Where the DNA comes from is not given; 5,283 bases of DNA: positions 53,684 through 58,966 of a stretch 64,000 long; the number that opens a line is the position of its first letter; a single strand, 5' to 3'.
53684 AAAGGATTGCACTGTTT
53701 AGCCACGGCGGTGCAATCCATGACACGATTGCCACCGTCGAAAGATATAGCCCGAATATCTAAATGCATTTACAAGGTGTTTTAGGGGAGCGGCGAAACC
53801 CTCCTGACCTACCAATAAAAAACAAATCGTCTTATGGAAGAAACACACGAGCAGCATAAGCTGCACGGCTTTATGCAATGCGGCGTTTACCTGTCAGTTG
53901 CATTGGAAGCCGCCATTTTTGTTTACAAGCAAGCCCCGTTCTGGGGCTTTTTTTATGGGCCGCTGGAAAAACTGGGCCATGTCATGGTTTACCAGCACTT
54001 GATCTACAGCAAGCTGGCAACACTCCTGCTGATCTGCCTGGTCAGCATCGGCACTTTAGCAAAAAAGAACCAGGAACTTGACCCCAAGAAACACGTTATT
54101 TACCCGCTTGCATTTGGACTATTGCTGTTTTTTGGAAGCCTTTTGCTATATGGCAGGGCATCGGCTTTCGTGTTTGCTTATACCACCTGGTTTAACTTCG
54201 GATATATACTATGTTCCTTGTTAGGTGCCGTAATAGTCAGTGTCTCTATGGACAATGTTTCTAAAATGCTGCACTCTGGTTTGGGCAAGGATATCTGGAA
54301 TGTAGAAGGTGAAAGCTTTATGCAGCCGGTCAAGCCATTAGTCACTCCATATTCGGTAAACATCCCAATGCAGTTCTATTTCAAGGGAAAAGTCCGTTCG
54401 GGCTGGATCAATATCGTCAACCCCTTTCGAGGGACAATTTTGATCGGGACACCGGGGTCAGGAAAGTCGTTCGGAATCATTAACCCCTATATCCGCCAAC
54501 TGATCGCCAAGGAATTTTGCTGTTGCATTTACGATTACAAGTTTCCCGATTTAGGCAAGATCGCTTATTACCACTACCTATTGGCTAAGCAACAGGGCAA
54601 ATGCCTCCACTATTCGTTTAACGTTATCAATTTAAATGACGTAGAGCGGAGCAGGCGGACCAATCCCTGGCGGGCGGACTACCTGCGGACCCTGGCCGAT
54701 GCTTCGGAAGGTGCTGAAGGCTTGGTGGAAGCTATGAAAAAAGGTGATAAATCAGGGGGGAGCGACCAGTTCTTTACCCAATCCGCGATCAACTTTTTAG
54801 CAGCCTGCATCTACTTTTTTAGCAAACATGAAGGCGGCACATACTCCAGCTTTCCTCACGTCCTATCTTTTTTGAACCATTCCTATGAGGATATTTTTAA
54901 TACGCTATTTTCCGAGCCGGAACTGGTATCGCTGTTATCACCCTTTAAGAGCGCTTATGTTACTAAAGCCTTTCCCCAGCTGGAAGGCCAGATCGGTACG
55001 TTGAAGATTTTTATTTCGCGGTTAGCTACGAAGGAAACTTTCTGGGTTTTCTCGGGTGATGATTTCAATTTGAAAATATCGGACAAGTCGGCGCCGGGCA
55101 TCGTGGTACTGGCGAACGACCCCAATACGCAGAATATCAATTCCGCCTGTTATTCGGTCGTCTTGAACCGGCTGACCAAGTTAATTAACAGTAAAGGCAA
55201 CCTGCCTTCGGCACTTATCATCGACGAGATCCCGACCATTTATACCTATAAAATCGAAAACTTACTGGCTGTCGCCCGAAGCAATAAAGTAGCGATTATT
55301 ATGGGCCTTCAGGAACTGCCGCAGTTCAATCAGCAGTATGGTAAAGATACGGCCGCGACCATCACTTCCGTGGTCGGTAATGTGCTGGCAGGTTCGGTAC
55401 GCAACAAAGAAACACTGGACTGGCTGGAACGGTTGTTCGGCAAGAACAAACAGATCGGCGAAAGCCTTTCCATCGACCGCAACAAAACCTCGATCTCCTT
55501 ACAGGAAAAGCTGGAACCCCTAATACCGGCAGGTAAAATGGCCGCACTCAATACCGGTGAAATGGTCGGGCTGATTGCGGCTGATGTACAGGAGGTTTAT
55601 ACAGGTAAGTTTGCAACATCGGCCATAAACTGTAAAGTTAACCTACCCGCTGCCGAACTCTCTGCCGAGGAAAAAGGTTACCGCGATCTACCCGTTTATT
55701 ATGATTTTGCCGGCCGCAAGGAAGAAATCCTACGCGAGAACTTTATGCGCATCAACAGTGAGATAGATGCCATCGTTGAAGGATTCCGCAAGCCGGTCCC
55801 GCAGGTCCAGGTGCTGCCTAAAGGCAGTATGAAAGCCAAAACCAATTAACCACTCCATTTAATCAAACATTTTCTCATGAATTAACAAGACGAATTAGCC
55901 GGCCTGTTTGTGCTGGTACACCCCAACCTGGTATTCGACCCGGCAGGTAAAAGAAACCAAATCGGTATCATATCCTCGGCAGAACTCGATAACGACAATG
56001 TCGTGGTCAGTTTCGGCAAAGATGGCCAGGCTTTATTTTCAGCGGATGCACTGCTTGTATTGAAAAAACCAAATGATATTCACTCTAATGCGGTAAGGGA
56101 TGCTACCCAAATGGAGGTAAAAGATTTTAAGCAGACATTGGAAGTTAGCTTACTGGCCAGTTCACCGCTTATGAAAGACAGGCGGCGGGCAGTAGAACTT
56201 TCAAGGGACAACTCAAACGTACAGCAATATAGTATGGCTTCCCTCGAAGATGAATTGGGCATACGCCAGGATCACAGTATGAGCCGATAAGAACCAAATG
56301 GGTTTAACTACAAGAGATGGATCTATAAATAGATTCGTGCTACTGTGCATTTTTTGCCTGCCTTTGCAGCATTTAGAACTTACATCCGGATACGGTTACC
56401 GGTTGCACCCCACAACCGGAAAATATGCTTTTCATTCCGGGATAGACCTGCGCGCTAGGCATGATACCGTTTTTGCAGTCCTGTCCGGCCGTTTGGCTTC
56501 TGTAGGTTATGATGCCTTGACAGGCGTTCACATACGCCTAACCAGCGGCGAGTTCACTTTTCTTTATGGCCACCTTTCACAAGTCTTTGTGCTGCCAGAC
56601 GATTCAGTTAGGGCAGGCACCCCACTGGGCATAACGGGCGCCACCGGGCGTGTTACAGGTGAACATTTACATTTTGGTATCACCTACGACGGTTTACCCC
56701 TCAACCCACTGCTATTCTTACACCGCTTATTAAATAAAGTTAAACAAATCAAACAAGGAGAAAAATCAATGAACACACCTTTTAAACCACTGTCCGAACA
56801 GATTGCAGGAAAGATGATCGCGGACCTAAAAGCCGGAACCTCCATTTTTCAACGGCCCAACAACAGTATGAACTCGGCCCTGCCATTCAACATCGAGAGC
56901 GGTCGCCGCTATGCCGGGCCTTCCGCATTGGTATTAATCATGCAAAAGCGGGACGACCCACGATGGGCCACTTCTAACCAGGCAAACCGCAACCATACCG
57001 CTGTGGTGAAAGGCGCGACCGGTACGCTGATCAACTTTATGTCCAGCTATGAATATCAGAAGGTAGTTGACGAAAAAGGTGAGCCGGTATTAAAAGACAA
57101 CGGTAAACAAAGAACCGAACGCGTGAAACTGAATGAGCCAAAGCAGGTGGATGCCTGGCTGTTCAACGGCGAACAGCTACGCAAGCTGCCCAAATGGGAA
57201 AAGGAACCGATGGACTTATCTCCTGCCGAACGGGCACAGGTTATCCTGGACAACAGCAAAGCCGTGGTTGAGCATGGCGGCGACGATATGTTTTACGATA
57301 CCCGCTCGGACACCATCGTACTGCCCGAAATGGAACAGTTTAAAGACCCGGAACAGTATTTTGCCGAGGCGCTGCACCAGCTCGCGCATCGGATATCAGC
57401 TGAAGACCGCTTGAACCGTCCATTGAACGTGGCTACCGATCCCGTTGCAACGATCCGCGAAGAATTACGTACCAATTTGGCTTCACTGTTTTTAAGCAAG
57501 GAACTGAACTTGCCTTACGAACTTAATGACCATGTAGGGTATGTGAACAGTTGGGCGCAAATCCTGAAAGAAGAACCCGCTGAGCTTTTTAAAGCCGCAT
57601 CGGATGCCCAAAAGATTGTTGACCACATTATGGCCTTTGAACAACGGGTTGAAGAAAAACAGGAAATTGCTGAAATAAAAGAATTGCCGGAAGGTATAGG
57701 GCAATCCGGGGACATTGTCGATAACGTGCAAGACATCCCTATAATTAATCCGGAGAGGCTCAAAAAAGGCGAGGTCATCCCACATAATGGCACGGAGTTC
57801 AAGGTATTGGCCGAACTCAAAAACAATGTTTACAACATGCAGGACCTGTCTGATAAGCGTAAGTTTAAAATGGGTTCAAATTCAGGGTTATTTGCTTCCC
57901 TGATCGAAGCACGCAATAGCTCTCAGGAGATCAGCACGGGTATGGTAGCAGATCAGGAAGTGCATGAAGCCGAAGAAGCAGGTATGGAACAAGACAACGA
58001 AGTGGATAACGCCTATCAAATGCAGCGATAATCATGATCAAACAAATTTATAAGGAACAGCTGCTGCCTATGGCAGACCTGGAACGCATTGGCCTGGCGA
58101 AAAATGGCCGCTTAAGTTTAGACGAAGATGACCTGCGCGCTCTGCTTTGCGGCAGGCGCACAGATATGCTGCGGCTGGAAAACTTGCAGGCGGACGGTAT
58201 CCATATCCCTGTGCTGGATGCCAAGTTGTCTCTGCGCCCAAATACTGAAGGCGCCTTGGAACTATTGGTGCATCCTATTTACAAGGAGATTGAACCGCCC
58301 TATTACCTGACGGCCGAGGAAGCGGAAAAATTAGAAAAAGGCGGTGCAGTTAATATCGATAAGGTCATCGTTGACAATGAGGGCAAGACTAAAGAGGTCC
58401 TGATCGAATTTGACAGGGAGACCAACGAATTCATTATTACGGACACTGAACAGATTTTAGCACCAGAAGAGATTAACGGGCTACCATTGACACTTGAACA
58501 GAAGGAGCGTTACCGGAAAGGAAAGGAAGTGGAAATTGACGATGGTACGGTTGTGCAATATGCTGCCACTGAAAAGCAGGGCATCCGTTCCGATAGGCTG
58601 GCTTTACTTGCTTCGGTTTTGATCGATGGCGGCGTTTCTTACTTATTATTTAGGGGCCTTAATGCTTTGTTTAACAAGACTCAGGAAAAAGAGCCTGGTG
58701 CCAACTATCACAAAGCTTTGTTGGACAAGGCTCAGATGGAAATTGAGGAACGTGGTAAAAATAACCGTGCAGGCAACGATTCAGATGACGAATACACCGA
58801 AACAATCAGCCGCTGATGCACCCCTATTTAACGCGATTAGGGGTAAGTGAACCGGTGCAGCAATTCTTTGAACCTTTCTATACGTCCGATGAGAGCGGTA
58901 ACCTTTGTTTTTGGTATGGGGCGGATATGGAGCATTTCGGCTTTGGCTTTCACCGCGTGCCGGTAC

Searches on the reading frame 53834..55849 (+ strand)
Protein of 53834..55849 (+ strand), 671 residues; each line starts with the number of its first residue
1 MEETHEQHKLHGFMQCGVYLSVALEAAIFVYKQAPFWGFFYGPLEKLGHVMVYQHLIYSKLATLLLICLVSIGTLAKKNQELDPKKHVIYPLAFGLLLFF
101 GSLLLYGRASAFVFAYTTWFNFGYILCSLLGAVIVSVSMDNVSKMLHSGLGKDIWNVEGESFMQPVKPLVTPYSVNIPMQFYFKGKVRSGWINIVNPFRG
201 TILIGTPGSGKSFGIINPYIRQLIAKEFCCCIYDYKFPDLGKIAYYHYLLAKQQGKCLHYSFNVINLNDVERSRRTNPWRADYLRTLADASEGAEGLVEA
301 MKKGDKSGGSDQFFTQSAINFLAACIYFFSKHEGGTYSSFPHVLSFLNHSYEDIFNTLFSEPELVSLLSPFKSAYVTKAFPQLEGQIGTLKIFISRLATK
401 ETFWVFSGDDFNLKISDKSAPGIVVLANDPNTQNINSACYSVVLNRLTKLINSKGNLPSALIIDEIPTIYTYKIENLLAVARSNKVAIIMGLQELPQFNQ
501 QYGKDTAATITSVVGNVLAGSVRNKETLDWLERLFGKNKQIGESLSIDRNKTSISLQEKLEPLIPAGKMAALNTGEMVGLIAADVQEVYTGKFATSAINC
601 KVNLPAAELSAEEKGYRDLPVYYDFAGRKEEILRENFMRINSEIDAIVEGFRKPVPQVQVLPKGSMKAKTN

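Call 74: search_protein_families(library=pfam, proteins=[window:53834-55849:+], max_evalue=0.0001)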
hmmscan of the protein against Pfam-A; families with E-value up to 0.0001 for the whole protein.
window:53834-55849:+ (671 aa): 4 families
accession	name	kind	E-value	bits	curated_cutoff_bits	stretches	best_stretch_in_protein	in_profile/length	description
PF10412.15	TrwB_AAD_bind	-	8.5e-15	55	20.5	1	200-547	17-337/387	Type IV secretion-system coupling protein DNA-binding domain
PF12696.13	TraG-D_C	-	7.2e-14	52.2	22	1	460-572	3-124/126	TraM recognition site of TraD and TraG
PF02534.20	T4SS-DNA_transf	-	1.2e-10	41.4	20.1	1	191-558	37-409/468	Type IV secretory system Conjugative DNA transfer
PF14293.11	YWFCY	-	2.6e-07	31.2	24.4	1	44-127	47-132/144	YWFCY protein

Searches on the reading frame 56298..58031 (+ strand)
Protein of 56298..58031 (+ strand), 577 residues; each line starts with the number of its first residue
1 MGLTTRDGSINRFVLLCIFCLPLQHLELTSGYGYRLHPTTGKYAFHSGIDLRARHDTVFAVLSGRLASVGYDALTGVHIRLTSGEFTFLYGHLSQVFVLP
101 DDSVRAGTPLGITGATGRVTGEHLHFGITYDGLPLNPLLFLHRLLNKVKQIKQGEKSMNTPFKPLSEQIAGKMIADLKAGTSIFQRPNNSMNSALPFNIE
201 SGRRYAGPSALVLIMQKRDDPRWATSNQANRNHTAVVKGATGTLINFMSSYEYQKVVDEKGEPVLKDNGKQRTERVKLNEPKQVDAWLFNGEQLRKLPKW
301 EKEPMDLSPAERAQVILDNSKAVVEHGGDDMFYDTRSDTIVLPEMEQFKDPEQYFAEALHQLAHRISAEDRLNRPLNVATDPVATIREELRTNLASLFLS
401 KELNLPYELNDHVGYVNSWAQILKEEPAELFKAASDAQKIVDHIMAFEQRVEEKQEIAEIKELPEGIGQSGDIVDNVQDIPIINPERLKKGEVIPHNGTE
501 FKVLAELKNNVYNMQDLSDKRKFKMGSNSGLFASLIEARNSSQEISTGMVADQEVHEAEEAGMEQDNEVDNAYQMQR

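Call 74: search_protein_families(library=pfam, proteins=[window:56298-58031:+], max_evalue=0.0001)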
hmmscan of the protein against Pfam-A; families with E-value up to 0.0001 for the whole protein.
window:56298-58031:+ (577 aa): 3 families
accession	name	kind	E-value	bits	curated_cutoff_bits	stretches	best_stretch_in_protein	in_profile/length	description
PF18818.7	MPTase-PolyVal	-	3.9e-30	105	27.5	1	311-435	1-125/126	Zincin-like metallopeptidase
PF01551.29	Peptidase_M23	-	2e-18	66.8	28.7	1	45-137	2-96/96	Peptidase family M23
PF08401.16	ArdcN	-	2.8e-15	57.1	22.6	1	165-264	3-102/123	N-terminal domain of anti-restriction factor ArdC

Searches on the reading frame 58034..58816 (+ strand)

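Call 74: search_protein_families(library=pfam, proteins=[window:58034-58816:+], max_evalue=0.0001)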
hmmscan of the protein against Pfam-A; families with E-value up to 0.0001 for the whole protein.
window:58034-58816:+ (260 aa): 2 families
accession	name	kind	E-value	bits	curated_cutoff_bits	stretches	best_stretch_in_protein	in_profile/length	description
PF13351.11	DUF4099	-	3e-14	53.5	22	1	6-87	1-78/82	Protein of unknown function (DUF4099)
PF13101.12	DUF3945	-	2.3e-10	40.4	21.9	1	127-170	1-44/50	Protein of unknown function (DUF3945)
